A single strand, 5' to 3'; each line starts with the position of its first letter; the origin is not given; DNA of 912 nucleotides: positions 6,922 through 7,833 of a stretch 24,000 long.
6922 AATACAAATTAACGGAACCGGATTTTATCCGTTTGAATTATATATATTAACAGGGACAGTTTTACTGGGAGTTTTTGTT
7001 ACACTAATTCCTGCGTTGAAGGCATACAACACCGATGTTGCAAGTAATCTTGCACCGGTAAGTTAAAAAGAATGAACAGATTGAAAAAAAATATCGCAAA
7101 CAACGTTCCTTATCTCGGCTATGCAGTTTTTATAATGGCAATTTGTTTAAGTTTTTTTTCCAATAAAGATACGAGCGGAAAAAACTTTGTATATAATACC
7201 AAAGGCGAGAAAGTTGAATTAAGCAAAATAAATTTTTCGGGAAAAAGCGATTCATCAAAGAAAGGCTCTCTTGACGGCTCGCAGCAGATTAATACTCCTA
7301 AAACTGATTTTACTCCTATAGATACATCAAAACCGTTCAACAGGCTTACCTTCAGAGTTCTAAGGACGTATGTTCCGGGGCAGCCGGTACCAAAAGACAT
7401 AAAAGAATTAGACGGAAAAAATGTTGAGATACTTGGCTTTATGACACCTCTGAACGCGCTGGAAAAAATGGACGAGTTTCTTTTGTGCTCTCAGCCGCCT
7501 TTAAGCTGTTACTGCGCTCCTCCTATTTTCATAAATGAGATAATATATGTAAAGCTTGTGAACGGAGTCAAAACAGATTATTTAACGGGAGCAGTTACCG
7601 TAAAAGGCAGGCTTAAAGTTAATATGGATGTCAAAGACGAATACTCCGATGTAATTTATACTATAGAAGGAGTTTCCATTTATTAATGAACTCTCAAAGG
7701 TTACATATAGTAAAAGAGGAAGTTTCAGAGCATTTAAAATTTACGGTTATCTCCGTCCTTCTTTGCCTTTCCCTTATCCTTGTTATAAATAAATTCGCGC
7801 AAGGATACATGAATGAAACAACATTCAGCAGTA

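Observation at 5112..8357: Histidine-decorated MacB/FtsX-fold ABC module plus DUF3299 plus a novel 6-TM His-tailed protein: candidate divergent metal (zinc?) acquisition system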

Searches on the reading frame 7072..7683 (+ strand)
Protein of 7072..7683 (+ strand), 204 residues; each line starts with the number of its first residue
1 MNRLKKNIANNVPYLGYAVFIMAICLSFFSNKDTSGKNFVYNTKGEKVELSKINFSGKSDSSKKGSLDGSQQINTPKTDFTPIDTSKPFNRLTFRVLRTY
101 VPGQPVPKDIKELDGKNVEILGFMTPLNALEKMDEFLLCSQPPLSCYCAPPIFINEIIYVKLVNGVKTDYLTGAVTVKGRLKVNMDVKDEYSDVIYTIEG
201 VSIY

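Call 3: search_protein_families(library=pfam, proteins=[window:7072-7683:+], max_evalue=0.1)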
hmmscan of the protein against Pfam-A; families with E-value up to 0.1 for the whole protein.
window:7072-7683:+ (204 aa): 1 family
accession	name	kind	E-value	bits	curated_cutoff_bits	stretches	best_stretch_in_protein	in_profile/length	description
PF11736.14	DUF3299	-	3.5e-12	47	22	1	111-203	45-137/139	Protein of unknown function (DUF3299)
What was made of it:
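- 7072..7686 (+): g3: membrane-anchored periplasmic DUF3299 protein, homolog of PA4066/ZrgE (204 aa). TM anchor at residues 12-30; Cys cluster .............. at nt 7483-7524. Call 3 (DUF3299 3.5e-12).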

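Call 4: search_protein_families(library=ncbifam, proteins=[window:7072-7683:+], max_evalue=0.1)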
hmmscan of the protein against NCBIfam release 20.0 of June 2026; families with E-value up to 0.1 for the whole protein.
window:7072-7683:+ (204 aa): 1 family
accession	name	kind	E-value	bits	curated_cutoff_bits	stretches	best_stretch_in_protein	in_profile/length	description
TIGR03943.1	TIGR03943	equivalog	0.092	12.1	88.8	0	12-127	54-144/221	TIGR03943 family putative permease subunit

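Call 26: search_solved_structures(query=window:7072-7683:+, max_evalue=1, show_alignments=2)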
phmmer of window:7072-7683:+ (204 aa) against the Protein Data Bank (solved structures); distinct sequences matched with E-value up to 1: 2.
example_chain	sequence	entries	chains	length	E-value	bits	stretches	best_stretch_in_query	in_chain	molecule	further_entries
4hsp_A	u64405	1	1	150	6.7e-06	29.4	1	107-184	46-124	hypothetical protein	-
8odu_C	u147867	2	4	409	0.52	13.4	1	86-137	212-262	Protein GET2,Protein GET1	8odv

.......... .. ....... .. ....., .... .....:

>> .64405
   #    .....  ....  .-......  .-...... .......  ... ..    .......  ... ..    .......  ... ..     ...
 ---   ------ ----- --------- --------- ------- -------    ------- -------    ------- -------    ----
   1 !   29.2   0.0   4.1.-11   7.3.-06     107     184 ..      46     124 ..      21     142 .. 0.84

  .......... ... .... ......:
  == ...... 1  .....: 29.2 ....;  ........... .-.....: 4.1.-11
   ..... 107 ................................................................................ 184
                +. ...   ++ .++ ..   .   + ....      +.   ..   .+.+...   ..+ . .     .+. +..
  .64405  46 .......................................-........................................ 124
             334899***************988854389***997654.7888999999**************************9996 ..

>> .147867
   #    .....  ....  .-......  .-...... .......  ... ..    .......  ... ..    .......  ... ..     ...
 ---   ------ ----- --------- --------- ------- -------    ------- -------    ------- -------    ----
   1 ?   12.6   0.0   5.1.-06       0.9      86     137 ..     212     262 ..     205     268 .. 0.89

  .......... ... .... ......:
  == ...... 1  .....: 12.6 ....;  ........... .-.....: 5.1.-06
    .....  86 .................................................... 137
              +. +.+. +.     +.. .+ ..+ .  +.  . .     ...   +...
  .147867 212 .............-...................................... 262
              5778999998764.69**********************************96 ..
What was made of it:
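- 7072..7686 (+): Call 26 (PDB 4hsp_A E 6.7e-6, with the CYC motif aligned to CIH).
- On Zrg / PA4063-66-type zinc-regulated system: PF11736, 47 bits against a cutoff of 22 (call 3). phmmer to 4hsp_A E 6.7e-6 (call 26).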

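Call 51: find_homologous_proteins(query=window:7072-7683:+, max_evalue=0.001)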
Query window:7072-7683:+ (204 aa): 55 proteins with E <= 0.001 among 139 candidates.
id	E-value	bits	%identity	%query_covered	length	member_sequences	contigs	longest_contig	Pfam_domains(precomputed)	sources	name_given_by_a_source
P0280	2.7e-129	447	97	100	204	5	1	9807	PF11736.15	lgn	-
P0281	7.6e-123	426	90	100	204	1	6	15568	PF11736.15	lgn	-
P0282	7.5e-122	423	89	100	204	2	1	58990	PF11736.15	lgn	-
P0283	4.7e-108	377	80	100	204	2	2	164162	PF11736.15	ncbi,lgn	-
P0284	2.4e-107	375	79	100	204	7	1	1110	PF11736.15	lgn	-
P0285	1.0e-106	373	78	100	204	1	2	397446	PF11736.15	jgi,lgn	-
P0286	1.4e-106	373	76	100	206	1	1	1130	PF11736.15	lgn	-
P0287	8.5e-106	370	79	100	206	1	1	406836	PF11736.15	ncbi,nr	ncbi:MAG: DUF3299 domain-containing protein [Bacteroidetes bacterium]|nr:DUF3299 domain-containing p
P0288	8.9e-106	370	78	100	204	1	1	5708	PF11736.15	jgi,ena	-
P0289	1.0e-103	363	76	100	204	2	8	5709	PF11736.15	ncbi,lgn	-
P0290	4.0e-103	361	76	100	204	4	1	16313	PF11736.15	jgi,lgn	jgi:hypothetical protein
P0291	8.4e-102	357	72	100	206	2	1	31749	PF11736.15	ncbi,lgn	-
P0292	1.7e-101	356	74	100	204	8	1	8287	PF11736.15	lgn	-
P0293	8.2e-101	354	75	100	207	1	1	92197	PF11736.15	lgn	-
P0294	3.0e-97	342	72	100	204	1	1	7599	PF11736.15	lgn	-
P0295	3.1e-91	323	72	92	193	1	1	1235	PF11736.15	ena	-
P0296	3.1e-82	293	64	100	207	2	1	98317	PF11736.15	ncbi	-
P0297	3.8e-81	290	62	100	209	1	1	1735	PF11736.15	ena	-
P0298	2.8e-80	287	63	100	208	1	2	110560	PF11736.15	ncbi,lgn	ncbi:hypothetical protein BH10BAC5_BH10BAC5_15530 [soil metagenome]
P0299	9.7e-80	285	68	89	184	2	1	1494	PF11736.15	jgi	-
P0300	8.8e-72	259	58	96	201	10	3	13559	PF11736.15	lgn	-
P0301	1.6e-70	255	58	92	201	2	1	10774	PF11736.15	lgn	-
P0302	2.3e-70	254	58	98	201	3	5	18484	PF11736.15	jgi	jgi:hypothetical protein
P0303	3.4e-70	254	56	98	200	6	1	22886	PF11736.15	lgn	-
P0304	4.8e-70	253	58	94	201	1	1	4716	PF11736.15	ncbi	-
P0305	5.6e-70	253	56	94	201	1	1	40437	PF11736.15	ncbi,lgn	-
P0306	7.6e-70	253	56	94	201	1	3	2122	PF11736.15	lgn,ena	-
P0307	9.8e-70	252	58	94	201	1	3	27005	PF11736.15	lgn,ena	-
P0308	1.0e-69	252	58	93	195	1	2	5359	PF11736.15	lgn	-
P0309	1.1e-69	252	57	94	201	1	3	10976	PF11736.15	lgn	-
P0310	2.2e-69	251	55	94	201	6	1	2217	PF11736.15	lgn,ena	-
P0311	2.4e-69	251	56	94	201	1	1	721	PF11736.15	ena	-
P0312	2.9e-69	251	56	92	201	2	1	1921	PF11736.15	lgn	-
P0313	4.5e-69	250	56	94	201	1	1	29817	PF11736.15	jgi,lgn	jgi:hypothetical protein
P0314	5.2e-69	250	56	94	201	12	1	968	PF11736.15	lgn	-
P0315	7.0e-69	250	56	93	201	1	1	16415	PF11736.15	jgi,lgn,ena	-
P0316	3.5e-68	247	56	94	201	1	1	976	PF11736.15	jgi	jgi:hypothetical protein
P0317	8.9e-68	246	54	100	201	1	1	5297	PF11736.15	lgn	-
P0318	1.6e-67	245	55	94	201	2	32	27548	PF11736.15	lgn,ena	-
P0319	5.9e-67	243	57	96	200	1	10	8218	PF11736.15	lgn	-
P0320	3.5e-66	241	54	94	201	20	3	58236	PF11736.15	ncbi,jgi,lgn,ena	jgi:hypothetical protein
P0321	5.0e-66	240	57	94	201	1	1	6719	PF11736.15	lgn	-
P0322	6.8e-66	240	55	96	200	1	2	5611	PF11736.15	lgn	-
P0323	1.3e-65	239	59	92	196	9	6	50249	PF11736.15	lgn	-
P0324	2.1e-65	238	57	92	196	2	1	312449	PF11736.15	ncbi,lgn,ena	-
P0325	1.5e-63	232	54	94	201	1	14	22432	PF11736.15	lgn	-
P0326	6.7e-63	230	54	93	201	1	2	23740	PF11736.15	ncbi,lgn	-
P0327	5.3e-62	227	53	96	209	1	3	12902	PF11736.15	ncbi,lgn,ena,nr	ncbi:MAG TPA: DUF3299 domain-containing protein [Ignavibacteria bacterium]|nr:DUF3299 domain-contain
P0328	6.2e-62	227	54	92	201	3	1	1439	PF11736.15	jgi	-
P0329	1.0e-58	216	55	86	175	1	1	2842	PF11736.15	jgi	jgi:hypothetical protein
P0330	3.0e-57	212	54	91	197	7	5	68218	PF11736.15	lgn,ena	-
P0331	1.2e-56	210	64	70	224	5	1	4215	PF11736.15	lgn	-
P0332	2.6e-56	209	51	92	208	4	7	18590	PF11736.15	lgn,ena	-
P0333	1.3e-55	206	51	90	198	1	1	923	PF11736.15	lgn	-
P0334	5.8e-51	191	48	92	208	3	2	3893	PF11736.15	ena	-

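Call 53: find_encoding_contigs(protein=P0305, flank=6000, max_places=2)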
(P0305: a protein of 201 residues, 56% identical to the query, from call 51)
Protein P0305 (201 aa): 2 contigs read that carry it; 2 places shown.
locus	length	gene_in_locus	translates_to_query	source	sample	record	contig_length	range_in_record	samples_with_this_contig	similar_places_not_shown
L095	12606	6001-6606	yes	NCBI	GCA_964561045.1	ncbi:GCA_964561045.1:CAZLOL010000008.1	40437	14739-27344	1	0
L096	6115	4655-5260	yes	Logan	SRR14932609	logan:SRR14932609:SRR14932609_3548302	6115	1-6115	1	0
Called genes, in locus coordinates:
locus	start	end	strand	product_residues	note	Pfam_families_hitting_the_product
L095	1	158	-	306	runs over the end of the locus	PF01300:Sua5_yciO_yrdC, PF03481:Sua5_C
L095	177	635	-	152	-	-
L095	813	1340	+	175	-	PF00903:Glyoxalase (weak), PF12681:Glyoxalase_2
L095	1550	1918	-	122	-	PF00072:Response_reg (weak)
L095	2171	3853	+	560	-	PF00111:Fer2, PF13510:Fer2_4, PF10588:NADH-G_4Fe-4S_3, PF22117:Fer4_Nqo3, PF04879:Molybdop_Fe4S4, PF22151:Fer4_NDSU1 (faint), PF00384:Molybdopterin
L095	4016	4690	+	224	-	PF00005:ABC_tran, PF02463:SMC_N (faint)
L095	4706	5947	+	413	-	PF12704:MacB_PCD, PF02687:FtsX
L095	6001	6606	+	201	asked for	PF11736:DUF3299 (weak)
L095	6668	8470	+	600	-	PF25596:CPSase_L_D1, PF01071:GARS_A (faint), PF02222:ATP-grasp, PF02655:ATP-grasp_3 (weak), PF02786:CPSase_L_D2, PF07478:Dala_Dala_lig_C, PF15632:ATPgrasp_Ter (weak), PF02142:MGS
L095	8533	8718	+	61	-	-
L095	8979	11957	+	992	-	PF00211:Guanylate_cyc, PF00931:NB-ARC, PF13401:AAA_22 (weak), PF13181:TPR_8 (faint), PF25872:HTH_77, PF07719:TPR_2 (faint), PF17874:TPR_MalT, PF13424:TPR_12 (weak), +1 more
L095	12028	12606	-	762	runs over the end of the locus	PF13620:CarboxypepD_reg, PF13715:CarbopepD_reg_2, PF07715:Plug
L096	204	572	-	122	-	PF00072:Response_reg (weak)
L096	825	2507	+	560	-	PF00111:Fer2, PF13510:Fer2_4, PF10588:NADH-G_4Fe-4S_3, PF22117:Fer4_Nqo3, PF04879:Molybdop_Fe4S4, PF22151:Fer4_NDSU1 (faint), PF00384:Molybdopterin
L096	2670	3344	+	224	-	PF00005:ABC_tran, PF02463:SMC_N (faint)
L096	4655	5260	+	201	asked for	PF11736:DUF3299 (weak)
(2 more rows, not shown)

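Call 54: find_encoding_contigs(protein=P0324, flank=6000, max_places=2)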
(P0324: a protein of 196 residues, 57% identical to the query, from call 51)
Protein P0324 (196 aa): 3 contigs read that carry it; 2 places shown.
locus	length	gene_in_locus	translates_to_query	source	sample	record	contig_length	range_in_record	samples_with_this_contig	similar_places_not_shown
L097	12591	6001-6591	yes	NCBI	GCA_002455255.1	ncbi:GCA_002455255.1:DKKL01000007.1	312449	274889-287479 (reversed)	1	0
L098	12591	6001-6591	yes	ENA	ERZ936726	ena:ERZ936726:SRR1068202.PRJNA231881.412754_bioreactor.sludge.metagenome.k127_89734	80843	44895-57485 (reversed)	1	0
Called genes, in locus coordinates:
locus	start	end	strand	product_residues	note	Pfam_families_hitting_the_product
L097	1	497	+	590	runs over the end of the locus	PF18962:Por_Secre_tail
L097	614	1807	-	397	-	-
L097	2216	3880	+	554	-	PF00111:Fer2, PF13510:Fer2_4, PF10588:NADH-G_4Fe-4S_3, PF22117:Fer4_Nqo3, PF04879:Molybdop_Fe4S4, PF22151:Fer4_NDSU1 (weak), PF00384:Molybdopterin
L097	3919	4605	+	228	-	PF02463:SMC_N, PF00005:ABC_tran, PF13304:AAA_21 (faint)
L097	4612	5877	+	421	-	-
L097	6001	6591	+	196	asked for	PF11736:DUF3299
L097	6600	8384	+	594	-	PF25596:CPSase_L_D1, PF01071:GARS_A (weak), PF02222:ATP-grasp, PF02655:ATP-grasp_3, PF02786:CPSase_L_D2, PF07478:Dala_Dala_lig_C, PF02142:MGS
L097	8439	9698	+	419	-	PF15902:Sortilin-Vps10 (faint), PF18962:Por_Secre_tail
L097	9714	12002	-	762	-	PF13620:CarboxypepD_reg, PF13715:CarbopepD_reg_2, PF17802:SpaA (weak), PF07715:Plug, PF00593:TonB_dep_Rec_b-barrel, PF25183:OMP_b-brl_4 (weak)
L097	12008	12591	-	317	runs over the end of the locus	PF01699:Na_Ca_ex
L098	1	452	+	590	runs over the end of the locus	PF18962:Por_Secre_tail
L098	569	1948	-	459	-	-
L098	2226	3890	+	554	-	PF00111:Fer2, PF13510:Fer2_4, PF10588:NADH-G_4Fe-4S_3, PF22117:Fer4_Nqo3, PF04879:Molybdop_Fe4S4, PF22151:Fer4_NDSU1 (weak), PF00384:Molybdopterin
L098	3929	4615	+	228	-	PF02463:SMC_N, PF00005:ABC_tran, PF13304:AAA_21 (faint)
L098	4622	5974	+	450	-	PF12704:MacB_PCD, PF02687:FtsX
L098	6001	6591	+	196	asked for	PF11736:DUF3299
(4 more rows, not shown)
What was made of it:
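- Tried and rejected: g4 belongs with the CPSase-half gene: rejected as a functional link, because the trio alone also precedes that gene (calls 53, 54).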
